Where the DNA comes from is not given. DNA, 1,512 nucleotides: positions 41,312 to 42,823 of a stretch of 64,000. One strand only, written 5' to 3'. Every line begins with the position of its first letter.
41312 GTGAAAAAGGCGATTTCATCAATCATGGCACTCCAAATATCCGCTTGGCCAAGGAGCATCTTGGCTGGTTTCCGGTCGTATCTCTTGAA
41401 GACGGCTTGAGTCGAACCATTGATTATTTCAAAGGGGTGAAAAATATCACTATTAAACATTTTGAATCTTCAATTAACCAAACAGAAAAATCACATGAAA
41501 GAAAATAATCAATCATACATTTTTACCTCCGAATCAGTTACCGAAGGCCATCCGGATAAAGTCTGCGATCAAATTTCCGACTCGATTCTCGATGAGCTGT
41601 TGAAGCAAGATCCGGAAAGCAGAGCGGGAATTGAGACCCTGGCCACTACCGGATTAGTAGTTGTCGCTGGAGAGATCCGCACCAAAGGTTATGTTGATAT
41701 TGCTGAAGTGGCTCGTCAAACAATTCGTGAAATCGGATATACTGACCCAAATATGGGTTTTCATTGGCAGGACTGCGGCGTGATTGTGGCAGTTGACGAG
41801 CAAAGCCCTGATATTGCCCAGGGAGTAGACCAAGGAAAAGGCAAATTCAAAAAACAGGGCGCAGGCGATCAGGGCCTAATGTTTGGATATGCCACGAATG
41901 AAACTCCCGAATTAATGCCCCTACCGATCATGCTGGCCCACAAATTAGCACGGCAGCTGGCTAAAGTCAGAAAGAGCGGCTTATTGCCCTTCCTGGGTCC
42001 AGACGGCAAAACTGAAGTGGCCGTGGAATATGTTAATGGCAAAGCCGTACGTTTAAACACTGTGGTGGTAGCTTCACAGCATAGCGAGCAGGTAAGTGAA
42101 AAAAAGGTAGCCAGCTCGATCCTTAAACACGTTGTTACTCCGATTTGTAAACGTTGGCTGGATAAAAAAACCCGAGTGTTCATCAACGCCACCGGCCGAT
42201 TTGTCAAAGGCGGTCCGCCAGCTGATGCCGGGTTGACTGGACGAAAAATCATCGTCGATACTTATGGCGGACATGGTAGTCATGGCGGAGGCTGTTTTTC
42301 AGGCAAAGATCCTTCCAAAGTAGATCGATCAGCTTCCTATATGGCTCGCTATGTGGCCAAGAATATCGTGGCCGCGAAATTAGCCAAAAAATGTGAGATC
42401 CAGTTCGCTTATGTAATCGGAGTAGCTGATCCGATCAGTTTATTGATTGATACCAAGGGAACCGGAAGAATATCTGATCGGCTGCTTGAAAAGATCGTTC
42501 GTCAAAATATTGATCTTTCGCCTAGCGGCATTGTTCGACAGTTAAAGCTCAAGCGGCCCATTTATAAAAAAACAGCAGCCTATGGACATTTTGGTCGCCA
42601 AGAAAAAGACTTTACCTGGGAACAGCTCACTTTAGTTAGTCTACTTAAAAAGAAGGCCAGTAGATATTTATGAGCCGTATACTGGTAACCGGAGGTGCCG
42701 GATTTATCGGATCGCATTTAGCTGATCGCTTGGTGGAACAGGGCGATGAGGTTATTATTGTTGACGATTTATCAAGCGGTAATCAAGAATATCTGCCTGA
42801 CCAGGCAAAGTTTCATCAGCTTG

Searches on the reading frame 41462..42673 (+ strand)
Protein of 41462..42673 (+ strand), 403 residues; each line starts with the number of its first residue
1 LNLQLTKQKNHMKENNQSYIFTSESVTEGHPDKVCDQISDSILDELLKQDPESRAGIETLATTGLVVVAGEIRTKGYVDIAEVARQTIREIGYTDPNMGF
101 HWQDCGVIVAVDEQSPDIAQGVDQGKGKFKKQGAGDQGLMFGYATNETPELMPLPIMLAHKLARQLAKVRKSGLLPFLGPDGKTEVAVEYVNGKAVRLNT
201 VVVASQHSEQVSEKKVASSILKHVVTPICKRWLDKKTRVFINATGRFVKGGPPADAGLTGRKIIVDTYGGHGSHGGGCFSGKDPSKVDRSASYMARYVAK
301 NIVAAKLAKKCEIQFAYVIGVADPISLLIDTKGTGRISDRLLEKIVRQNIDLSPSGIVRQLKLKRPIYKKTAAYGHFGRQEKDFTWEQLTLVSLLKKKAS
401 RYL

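Call 14: search_protein_families(library=pfam, proteins=[window:41462-42673:+], max_evalue=0.001)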
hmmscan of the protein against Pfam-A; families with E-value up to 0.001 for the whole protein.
window:41462-42673:+ (403 aa): 3 families
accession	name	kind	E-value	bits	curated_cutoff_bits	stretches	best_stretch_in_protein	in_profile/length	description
PF02773.21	S-AdoMet_synt_C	-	4.2e-66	221.5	25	1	250-388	2-138/138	S-adenosylmethionine synthetase, C-terminal domain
PF02772.21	S-AdoMet_synt_M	-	1.5e-44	151.4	29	1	131-247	1-120/120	S-adenosylmethionine synthetase, central domain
PF00438.25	S-AdoMet_synt_N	-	1.7e-44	150.8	33.1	1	19-116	2-99/99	S-adenosylmethionine synthetase, N-terminal domain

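Call 36: list_cluster_members(proteins=[window:41462-42673:+, window:43589-44893:+, window:52206-53756:-, window:11515-15207:+, window:36344-39178:+])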
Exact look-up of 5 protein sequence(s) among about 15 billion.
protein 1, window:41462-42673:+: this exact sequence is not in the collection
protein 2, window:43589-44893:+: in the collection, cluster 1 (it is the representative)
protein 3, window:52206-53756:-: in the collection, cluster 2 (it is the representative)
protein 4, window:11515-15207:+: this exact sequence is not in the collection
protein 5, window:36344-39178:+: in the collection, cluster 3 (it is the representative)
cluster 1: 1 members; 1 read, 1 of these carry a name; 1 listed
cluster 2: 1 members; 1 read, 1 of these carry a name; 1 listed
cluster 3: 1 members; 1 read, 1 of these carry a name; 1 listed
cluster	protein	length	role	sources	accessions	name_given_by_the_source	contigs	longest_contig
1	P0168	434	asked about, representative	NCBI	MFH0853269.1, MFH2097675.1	MAG: nucleotide sugar dehydrogenase [bacterium]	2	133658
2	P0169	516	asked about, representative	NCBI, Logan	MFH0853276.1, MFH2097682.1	MAG: lipid II flippase MurJ [bacterium]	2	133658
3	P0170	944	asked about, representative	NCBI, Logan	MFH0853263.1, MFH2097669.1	MAG: S8 family serine peptidase [bacterium]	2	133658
